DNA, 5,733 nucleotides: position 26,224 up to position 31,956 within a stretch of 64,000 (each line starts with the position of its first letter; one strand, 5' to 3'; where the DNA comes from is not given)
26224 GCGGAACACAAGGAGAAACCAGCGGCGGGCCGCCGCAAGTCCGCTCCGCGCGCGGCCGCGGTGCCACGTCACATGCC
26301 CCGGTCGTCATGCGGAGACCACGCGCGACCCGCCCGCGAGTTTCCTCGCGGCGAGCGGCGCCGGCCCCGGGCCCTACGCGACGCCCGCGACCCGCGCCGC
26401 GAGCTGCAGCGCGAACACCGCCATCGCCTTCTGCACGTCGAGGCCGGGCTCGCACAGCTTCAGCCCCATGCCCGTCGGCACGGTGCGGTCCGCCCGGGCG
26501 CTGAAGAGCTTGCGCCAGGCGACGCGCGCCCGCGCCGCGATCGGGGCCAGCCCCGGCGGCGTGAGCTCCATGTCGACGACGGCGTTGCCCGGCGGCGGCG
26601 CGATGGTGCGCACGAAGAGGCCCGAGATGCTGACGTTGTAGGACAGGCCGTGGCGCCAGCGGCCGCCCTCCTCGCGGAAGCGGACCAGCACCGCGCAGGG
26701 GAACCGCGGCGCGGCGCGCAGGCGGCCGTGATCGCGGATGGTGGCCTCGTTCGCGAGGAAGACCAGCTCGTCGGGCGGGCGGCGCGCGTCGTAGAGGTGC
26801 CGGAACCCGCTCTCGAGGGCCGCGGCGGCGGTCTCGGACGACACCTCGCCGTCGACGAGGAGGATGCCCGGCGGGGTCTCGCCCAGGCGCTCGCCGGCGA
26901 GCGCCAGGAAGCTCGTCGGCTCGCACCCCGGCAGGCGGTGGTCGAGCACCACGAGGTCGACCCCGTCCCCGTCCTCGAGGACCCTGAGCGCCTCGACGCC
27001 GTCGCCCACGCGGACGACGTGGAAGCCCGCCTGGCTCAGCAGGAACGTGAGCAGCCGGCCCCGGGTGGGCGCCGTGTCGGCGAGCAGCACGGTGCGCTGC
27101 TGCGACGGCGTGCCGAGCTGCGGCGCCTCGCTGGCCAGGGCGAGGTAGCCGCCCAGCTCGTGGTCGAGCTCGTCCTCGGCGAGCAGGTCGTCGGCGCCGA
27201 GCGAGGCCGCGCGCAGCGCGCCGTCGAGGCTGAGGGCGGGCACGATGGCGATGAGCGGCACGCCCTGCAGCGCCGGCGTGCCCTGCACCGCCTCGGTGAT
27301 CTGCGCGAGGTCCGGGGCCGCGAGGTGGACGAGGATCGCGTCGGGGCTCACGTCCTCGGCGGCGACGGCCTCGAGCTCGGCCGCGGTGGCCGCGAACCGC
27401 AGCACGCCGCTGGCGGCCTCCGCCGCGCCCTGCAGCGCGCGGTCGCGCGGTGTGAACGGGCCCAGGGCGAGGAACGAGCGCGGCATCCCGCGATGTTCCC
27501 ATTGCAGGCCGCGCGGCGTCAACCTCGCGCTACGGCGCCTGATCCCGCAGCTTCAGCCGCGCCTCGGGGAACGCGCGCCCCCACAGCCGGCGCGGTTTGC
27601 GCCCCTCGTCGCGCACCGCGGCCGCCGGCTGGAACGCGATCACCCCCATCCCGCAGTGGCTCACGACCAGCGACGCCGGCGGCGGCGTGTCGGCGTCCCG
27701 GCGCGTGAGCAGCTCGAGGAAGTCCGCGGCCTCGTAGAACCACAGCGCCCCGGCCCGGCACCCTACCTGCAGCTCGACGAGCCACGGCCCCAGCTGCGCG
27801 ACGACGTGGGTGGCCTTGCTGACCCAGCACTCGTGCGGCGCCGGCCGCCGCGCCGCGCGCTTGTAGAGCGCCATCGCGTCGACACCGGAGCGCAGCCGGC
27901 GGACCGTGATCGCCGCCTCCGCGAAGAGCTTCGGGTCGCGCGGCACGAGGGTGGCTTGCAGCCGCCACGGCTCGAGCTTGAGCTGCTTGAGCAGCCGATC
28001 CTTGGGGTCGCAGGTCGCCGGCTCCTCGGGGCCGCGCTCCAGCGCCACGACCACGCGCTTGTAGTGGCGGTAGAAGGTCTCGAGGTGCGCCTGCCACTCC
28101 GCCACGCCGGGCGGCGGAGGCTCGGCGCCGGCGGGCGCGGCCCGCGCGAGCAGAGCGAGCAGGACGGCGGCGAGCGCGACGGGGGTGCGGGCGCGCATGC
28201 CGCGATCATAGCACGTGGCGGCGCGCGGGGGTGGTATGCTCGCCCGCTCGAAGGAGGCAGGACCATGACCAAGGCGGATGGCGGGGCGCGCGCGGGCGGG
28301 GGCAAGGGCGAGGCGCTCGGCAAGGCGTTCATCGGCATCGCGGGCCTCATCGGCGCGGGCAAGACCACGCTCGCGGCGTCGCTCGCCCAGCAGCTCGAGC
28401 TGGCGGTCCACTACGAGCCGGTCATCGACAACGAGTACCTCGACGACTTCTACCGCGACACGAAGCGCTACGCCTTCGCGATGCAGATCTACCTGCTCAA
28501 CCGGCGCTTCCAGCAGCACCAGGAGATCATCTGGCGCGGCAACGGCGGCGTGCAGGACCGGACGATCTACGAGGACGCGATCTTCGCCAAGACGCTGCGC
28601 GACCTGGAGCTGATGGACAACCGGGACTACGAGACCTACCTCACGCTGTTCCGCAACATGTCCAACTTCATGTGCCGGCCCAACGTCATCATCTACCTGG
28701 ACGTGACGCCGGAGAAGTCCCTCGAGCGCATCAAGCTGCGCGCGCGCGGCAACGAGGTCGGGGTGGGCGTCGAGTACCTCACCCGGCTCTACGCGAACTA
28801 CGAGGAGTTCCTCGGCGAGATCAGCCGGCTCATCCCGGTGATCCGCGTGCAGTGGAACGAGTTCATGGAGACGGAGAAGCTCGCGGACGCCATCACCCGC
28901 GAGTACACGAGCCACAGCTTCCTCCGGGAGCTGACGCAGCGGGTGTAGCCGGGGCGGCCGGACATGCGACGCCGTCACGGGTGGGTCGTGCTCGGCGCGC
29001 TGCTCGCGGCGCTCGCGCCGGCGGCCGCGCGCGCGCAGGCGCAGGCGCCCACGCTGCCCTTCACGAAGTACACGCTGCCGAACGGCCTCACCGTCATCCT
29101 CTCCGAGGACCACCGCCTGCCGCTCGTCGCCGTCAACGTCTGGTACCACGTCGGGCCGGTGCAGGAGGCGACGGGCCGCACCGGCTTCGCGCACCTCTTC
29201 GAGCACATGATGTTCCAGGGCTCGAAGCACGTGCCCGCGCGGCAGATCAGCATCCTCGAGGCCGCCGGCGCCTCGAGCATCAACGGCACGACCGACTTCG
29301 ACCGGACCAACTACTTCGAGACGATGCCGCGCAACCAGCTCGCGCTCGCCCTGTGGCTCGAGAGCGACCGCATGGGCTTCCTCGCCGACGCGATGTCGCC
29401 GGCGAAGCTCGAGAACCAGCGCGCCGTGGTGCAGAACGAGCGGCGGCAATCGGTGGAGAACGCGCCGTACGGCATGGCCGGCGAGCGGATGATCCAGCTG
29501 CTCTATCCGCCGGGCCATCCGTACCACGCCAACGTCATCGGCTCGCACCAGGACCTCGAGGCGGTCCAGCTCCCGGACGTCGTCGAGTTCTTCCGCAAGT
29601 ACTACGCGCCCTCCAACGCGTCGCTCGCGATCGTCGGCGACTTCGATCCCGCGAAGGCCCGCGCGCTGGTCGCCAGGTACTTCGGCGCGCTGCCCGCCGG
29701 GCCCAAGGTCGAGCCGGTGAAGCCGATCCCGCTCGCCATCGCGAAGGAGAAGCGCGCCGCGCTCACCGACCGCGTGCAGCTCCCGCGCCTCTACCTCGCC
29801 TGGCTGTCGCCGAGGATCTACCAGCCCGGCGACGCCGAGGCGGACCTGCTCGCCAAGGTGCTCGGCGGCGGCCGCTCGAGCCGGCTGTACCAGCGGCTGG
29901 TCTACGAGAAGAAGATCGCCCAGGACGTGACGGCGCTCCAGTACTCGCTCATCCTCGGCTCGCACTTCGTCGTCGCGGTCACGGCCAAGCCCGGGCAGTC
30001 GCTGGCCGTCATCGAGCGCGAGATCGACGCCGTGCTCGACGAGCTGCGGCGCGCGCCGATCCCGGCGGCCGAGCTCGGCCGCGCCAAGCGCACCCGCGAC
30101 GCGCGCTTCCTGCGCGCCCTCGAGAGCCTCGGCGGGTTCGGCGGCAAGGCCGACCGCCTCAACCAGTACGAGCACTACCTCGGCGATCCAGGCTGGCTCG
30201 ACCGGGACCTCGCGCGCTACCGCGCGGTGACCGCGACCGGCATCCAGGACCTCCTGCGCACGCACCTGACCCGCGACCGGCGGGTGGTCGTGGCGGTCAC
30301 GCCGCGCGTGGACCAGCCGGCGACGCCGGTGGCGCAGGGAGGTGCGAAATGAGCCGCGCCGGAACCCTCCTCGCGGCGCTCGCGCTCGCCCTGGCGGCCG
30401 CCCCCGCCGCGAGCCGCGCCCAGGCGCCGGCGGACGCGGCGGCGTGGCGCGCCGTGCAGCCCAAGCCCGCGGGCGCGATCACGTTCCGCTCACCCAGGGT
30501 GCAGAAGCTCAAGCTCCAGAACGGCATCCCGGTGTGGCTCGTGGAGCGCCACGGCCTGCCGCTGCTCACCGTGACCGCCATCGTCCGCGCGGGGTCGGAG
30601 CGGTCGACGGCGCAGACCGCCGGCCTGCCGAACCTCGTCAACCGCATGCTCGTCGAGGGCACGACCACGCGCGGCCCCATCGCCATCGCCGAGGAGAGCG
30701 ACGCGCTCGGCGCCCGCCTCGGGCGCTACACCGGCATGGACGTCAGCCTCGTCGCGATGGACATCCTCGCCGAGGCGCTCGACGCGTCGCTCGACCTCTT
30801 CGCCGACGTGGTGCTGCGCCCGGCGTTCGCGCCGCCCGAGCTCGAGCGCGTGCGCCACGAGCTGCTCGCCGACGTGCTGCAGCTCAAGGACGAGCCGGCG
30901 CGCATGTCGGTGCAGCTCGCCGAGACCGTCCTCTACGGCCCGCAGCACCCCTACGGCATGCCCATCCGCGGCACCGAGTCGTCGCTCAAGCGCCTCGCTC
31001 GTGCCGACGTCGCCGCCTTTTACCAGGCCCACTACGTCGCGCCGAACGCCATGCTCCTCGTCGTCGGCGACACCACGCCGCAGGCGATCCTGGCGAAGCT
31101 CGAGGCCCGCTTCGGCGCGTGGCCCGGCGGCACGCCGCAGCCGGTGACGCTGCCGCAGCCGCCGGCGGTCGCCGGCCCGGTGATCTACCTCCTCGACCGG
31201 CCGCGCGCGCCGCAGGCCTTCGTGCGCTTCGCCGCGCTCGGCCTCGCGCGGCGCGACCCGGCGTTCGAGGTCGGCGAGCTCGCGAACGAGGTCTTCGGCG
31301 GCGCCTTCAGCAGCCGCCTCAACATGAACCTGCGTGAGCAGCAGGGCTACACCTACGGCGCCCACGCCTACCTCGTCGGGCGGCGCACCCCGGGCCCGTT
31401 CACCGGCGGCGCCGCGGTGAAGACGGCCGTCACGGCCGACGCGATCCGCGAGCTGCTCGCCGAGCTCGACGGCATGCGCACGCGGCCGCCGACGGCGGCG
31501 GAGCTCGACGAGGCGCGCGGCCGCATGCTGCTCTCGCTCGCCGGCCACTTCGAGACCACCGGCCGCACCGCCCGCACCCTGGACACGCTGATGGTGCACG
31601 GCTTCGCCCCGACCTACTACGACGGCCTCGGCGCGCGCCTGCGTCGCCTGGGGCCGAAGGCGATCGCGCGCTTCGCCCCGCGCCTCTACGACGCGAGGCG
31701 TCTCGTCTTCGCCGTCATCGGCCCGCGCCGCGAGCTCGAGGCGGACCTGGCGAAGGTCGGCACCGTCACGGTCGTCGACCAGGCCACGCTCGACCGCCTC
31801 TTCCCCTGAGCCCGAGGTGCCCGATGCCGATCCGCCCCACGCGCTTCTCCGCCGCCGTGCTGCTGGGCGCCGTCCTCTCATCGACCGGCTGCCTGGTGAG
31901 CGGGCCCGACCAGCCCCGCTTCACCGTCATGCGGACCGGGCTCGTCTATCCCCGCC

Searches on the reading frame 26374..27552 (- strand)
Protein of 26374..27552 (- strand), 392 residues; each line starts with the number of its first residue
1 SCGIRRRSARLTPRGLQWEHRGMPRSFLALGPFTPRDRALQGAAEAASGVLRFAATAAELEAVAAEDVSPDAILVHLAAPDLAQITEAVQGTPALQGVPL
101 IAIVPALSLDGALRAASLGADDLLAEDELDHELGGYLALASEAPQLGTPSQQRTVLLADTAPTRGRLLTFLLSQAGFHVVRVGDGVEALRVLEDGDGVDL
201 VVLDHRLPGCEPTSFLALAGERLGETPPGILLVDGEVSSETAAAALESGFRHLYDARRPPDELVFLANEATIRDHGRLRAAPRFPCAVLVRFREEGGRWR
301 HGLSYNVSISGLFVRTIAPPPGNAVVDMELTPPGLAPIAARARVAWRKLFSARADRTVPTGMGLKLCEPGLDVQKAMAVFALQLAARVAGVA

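Call 12: search_protein_families(library=pfam, proteins=[window:26374-27552:-], max_evalue=0.1)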
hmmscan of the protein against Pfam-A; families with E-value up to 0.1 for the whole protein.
window:26374-27552:- (392 aa): 2 families
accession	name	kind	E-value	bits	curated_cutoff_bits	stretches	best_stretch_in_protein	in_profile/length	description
PF07238.19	PilZ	-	2.2e-08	34.8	22.5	1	279-361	3-80/102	PilZ domain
PF00072.30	Response_reg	-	1.8e-07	31.7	30.2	1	155-250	1-93/111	Response regulator receiver domain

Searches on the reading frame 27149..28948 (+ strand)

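Call 12: search_protein_families(library=pfam, proteins=[window:27149-28948:+], max_evalue=0.1)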
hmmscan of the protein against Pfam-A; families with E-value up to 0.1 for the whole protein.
window:27149-28948:+ (599 aa): 11 families
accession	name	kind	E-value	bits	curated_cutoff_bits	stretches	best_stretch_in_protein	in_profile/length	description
PF01712.25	dNK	-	1.7e-47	162.2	27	1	395-586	1-198/203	Deoxynucleoside kinase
PF13238.12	AAA_18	-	2.3e-06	28.5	29.4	1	395-532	1-112/128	AAA domain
PF02223.23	Thymidylate_kin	-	3.7e-05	23.9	27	1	399-553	3-161/185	Thymidylate kinase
PF13671.12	AAA_33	-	0.00067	20.4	27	1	398-541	5-130/143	AAA domain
PF00931.28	NB-ARC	-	0.0032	17.2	23.5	1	393-538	19-128/248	NB-ARC domain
PF01202.28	SKI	-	0.0038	17.8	22.1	0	402-419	2-19/159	Shikimate kinase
PF13207.12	AAA_17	-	0.016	15.9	27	0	399-419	2-22/136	AAA domain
PF13521.12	AAA_28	-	0.034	14.8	27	1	397-440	4-41/164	AAA domain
PF02367.23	TsaE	-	0.081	13.3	26.6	0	393-418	22-47/128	Threonylcarbamoyl adenosine biosynthesis protein TsaE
PF08433.16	KTI12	-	0.081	12.8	22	0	510-584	98-171/271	Chromatin associated protein KTI12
PF13401.12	AAA_22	-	0.095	13.5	27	0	392-418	5-31/130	AAA domain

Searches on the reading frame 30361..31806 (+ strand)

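Call 103: search_protein_families(library=pfam, proteins=[window:30361-31806:+], max_evalue=0.001)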
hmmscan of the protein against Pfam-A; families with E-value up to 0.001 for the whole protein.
window:30361-31806:+ (482 aa): 2 families
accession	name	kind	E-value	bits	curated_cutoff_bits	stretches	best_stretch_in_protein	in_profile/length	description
PF05193.26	Peptidase_M16_C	-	3.5e-28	99.1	23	1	212-386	2-178/181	Peptidase M16 inactive domain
PF00675.25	Peptidase_M16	-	6.6e-13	49.2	22.3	1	70-181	14-126/149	Insulinase (Peptidase family M16)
